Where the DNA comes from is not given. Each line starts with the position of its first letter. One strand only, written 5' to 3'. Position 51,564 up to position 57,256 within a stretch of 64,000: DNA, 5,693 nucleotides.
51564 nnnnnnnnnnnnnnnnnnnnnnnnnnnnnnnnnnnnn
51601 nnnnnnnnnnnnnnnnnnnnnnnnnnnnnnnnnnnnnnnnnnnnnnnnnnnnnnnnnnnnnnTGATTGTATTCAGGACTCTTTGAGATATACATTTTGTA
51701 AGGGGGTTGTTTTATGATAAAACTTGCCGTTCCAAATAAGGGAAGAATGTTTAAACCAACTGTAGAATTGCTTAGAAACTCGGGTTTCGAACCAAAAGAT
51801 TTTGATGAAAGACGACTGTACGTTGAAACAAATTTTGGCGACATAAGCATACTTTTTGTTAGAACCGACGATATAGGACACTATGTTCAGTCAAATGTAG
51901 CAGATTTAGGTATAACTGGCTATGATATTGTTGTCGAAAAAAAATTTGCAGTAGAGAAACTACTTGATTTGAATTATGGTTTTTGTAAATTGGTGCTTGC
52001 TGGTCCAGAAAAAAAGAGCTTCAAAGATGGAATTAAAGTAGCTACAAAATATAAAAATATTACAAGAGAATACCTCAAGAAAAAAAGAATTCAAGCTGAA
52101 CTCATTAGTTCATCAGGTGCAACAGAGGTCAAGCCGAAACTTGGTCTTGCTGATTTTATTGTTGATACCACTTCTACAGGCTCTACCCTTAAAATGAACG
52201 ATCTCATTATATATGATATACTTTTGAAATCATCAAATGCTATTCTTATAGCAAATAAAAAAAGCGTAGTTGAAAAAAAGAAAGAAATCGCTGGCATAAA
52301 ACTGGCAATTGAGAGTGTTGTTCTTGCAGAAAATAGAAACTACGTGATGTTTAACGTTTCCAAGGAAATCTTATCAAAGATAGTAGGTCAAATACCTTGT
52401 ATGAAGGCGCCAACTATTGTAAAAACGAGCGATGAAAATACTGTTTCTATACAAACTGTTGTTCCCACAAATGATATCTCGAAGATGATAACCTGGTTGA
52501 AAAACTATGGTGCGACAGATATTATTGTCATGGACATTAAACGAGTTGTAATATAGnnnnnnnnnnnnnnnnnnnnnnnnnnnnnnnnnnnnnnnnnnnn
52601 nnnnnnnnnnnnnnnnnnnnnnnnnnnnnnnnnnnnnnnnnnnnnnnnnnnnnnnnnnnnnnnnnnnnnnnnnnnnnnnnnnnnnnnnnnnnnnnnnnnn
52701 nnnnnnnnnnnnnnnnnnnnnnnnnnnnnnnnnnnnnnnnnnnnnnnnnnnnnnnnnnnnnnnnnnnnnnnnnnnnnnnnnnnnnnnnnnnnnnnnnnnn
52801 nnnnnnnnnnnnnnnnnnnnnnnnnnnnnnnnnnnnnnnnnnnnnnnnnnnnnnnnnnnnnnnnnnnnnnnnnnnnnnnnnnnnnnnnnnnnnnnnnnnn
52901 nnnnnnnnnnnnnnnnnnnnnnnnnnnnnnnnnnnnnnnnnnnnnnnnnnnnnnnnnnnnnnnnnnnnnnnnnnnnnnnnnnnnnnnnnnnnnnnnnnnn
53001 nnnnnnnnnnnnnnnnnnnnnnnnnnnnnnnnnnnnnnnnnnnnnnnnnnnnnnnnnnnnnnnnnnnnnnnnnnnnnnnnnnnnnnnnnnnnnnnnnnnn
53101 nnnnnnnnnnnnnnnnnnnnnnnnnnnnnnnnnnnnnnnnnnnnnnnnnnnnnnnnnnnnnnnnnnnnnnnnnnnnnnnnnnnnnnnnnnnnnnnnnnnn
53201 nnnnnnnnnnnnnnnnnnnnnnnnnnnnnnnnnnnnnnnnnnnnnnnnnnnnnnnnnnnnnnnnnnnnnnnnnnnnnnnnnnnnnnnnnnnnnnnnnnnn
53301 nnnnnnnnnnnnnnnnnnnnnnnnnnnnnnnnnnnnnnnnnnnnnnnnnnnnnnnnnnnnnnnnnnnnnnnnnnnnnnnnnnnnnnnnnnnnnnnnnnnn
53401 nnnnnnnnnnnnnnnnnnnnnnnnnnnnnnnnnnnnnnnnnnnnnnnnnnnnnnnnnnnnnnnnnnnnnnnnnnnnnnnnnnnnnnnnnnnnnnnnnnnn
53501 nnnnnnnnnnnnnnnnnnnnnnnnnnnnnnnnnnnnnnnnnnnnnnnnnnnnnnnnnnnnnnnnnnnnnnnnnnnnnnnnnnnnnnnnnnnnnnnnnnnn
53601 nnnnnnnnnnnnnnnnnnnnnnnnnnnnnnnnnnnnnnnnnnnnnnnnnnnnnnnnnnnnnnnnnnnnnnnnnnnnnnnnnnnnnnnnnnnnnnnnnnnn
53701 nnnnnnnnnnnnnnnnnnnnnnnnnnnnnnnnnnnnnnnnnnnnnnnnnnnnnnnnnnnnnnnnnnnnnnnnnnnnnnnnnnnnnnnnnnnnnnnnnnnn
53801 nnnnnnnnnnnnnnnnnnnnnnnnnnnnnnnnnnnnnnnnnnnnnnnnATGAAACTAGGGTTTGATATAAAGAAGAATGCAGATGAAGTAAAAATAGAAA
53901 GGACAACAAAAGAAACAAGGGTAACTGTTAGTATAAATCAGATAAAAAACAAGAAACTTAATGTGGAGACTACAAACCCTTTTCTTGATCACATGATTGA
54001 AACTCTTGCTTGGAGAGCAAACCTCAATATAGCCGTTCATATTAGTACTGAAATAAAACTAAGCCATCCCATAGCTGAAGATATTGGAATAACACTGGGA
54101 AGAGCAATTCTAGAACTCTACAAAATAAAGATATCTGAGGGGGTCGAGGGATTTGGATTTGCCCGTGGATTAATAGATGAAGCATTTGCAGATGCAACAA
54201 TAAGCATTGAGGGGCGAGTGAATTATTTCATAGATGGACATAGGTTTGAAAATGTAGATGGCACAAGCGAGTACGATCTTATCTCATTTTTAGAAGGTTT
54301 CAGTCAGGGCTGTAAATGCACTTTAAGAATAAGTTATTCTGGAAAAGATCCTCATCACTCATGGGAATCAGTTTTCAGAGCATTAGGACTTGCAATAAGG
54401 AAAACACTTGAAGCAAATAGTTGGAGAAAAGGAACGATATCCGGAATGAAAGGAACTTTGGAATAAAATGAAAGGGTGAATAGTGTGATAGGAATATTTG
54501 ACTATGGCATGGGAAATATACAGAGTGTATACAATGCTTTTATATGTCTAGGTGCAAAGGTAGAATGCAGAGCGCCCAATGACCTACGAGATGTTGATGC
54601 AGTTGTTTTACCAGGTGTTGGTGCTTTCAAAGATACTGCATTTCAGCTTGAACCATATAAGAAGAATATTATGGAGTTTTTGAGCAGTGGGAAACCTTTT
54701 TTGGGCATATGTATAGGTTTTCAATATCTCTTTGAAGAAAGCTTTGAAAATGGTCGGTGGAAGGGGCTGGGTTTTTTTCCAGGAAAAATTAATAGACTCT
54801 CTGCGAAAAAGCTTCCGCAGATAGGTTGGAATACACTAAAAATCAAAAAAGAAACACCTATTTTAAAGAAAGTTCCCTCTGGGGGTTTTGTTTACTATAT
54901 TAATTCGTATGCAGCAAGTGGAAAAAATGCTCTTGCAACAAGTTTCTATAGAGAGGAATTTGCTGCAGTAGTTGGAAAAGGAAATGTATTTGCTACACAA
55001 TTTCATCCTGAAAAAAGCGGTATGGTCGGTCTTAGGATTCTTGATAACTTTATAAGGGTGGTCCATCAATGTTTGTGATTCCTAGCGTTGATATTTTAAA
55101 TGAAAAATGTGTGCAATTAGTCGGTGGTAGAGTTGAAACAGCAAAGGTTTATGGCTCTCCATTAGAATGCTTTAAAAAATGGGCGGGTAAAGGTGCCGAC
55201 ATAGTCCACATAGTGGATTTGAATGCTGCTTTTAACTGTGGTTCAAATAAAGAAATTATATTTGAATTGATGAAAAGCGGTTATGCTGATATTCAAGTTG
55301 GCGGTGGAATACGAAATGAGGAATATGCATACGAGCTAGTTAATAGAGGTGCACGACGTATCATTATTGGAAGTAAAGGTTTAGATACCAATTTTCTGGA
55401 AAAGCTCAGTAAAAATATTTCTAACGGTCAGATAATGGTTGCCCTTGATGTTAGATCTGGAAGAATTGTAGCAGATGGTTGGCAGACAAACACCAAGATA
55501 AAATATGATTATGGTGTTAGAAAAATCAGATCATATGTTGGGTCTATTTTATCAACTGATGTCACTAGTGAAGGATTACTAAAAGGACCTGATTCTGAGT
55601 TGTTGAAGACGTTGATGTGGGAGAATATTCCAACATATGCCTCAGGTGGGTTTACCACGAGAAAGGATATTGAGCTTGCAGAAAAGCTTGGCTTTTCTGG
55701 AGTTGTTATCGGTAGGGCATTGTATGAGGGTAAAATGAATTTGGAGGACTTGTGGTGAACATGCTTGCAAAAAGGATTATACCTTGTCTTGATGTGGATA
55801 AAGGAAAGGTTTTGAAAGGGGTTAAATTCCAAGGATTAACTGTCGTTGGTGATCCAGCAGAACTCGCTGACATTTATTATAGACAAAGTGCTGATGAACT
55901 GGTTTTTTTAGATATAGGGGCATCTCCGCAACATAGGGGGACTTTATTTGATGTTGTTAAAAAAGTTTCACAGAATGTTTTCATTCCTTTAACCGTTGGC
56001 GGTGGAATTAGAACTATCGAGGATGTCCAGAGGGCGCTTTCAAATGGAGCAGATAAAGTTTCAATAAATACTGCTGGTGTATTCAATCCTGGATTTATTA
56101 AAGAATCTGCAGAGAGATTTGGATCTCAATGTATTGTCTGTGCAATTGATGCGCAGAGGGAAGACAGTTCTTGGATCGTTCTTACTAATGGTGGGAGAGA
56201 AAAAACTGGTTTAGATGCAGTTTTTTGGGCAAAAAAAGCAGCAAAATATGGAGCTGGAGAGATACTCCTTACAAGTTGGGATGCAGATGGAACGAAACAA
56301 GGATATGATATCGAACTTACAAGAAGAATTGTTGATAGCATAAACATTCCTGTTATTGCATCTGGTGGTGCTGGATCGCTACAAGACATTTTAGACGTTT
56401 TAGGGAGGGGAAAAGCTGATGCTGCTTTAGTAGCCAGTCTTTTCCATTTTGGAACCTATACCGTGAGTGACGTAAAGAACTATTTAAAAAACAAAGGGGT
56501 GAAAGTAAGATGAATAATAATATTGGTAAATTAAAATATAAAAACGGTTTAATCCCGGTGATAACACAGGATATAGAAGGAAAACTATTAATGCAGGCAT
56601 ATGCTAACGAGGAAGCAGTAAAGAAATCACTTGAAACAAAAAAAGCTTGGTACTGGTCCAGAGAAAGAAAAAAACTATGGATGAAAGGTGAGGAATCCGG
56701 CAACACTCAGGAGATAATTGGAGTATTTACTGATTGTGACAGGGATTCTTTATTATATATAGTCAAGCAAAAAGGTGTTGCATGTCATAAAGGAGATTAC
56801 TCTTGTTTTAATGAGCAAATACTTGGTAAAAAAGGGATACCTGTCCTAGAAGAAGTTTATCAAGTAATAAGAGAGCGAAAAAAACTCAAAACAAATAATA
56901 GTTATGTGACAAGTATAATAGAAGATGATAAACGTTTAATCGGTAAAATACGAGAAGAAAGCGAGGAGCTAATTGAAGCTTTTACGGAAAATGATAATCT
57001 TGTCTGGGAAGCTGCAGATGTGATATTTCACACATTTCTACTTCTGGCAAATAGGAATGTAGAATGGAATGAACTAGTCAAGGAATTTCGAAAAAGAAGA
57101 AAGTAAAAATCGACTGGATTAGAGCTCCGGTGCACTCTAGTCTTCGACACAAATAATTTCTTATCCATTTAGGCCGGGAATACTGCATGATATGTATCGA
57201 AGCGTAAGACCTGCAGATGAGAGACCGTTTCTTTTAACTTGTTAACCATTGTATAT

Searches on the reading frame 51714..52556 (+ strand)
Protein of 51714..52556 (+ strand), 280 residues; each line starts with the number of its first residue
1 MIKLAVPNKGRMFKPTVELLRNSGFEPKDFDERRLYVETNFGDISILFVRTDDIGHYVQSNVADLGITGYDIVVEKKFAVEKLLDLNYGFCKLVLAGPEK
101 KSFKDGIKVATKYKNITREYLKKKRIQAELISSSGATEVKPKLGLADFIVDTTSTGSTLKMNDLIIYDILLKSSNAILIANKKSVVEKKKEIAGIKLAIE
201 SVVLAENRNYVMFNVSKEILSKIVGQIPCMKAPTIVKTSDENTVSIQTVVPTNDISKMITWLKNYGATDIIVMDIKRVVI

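Call 79: search_protein_families(library=pfam, proteins=[window:51714-52556:+], max_evalue=0.0001)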
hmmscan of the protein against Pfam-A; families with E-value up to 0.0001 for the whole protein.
window:51714-52556:+ (280 aa): 2 families
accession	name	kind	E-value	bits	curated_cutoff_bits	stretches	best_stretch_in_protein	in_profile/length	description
PF01634.23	HisG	-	1.6e-46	158.6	25.5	1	50-199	1-156/158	ATP phosphoribosyltransferase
PF08029.16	HisG_C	-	1.4e-18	67.2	23.5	1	205-276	1-72/73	HisG, C-terminal domain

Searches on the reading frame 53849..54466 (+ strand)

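Call 79: search_protein_families(library=pfam, proteins=[window:53849-54466:+], max_evalue=0.0001)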
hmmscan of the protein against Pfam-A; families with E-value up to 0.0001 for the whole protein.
window:53849-54466:+ (205 aa): 1 family
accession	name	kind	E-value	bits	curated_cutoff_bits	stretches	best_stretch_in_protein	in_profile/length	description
PF00475.24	IGPD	-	6.8e-25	88.3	27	1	41-183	1-144/144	Imidazoleglycerol-phosphate dehydratase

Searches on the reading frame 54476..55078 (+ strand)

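Call 80: search_protein_families(library=pfam, proteins=[window:54476-55078:+], max_evalue=0.0001)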
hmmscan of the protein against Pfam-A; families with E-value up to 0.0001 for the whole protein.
window:54476-55078:+ (200 aa): 3 families
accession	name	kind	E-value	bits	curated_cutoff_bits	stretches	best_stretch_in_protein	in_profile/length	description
PF00117.34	GATase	-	2.2e-17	63.8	22.8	1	7-193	2-187/190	Glutamine amidotransferase class-I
PF07685.20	GATase_3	-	3.1e-08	33.9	27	1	35-119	35-129/196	CobB/CobQ-like glutamine amidotransferase domain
PF01174.25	SNO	-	1.1e-06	29.1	27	1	24-196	18-186/188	SNO glutamine amidotransferase family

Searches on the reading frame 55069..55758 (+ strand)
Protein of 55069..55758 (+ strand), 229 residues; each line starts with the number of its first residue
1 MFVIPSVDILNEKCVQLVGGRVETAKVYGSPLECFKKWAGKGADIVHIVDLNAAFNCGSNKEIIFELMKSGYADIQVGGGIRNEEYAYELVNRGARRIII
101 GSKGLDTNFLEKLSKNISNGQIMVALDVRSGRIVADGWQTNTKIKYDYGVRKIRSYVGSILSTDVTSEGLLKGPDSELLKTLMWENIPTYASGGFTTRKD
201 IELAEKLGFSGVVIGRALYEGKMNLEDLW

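Call 79: search_protein_families(library=pfam, proteins=[window:55069-55758:+], max_evalue=0.0001)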
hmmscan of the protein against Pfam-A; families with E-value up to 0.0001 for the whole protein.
window:55069-55758:+ (229 aa): 1 family
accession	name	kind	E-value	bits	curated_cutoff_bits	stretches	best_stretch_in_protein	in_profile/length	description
PF00977.27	His_biosynth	-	1.3e-54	185.5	23.6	1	3-223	2-227/228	Histidine biosynthesis protein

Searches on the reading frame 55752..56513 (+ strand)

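Call 80: search_protein_families(library=pfam, proteins=[window:55752-56513:+], max_evalue=0.0001)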
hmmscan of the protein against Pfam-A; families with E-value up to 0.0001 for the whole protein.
window:55752-56513:+ (253 aa): 8 families
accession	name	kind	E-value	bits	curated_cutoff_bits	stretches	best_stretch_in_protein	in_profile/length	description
PF00977.27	His_biosynth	-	1.5e-80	270.4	23.6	1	8-236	1-227/228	Histidine biosynthesis protein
PF03060.21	NMO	-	5.1e-10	39.7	28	0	63-108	179-224/331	Nitronate monooxygenase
PF01207.24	Dus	-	3.9e-07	29.9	20.4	0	66-121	173-228/311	Dihydrouridine synthase (Dus)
PF01180.27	DHO_dh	-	2e-06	27.6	27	0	67-117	228-280/291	Dihydroorotate dehydrogenase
PF04309.18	G3P_antiterm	-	1.2e-05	25.3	27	0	63-108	125-170/173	Glycerol-3-phosphate responsive antiterminator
PF05690.20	ThiG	-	4.8e-05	23.3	23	0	69-108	167-206/247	Thiazole biosynthesis protein ThiG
PF00478.31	IMPDH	-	6.8e-05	22.5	25.6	0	67-105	198-235/345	IMP dehydrogenase / GMP reductase domain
PF02581.23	TMP-TENI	-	9e-05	22.4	27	0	161-227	114-177/180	Thiamine monophosphate synthase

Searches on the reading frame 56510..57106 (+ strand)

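Call 80: search_protein_families(library=pfam, proteins=[window:56510-57106:+], max_evalue=0.0001)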
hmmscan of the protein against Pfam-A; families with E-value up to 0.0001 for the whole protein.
window:56510-57106:+ (198 aa): 2 families
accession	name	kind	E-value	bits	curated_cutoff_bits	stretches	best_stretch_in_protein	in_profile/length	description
PF01502.23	PRA-CH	-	1.1e-32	112.1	27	1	28-101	1-74/74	Phosphoribosyl-AMP cyclohydrolase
PF01503.22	PRA-PH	-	4.2e-15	56.4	21.3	1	113-196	1-85/86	Phosphoribosyl-ATP pyrophosphohydrolase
